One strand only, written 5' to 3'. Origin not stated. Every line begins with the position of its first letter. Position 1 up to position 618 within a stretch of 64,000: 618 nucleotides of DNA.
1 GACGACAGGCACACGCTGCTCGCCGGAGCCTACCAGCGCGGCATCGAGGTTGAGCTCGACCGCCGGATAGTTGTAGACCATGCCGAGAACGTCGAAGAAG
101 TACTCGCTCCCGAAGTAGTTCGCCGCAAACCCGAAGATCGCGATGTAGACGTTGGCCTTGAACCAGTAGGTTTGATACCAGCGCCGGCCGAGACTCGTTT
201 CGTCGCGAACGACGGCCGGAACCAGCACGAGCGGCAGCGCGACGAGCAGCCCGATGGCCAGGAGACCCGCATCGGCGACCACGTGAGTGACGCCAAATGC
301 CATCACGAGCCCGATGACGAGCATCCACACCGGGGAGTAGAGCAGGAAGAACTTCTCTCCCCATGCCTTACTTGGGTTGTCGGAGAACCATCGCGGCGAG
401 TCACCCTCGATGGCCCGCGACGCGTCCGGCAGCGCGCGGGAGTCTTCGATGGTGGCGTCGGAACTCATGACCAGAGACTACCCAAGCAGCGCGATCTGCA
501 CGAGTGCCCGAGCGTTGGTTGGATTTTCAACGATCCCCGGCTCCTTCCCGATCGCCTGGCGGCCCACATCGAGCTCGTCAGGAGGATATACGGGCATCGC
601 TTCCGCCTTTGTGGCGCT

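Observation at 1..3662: Sterol-tailoring gene cluster in a bacterium: CPI1-like isomerase, CYP51, TetR and a divergent Rieske oxygenase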

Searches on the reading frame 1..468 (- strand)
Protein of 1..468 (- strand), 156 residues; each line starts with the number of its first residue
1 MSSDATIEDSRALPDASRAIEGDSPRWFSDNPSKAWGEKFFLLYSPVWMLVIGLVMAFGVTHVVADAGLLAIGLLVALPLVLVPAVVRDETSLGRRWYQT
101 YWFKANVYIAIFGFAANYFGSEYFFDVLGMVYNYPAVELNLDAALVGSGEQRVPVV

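Call 6: search_protein_families(library=pfam, proteins=[window:1-468:-], max_evalue=0.01)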
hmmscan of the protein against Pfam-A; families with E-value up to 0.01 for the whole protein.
seq(156 aa): 0 families

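Call 7: search_protein_families(library=ncbifam, proteins=[window:1-468:-], max_evalue=0.01)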
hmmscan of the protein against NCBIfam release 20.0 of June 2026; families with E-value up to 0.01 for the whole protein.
seq(156 aa): 0 families

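Call 10: search_solved_structures(query=window:1-468:-, max_evalue=1)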
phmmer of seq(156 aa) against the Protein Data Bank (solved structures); distinct sequences matched with E-value up to 1: 0.
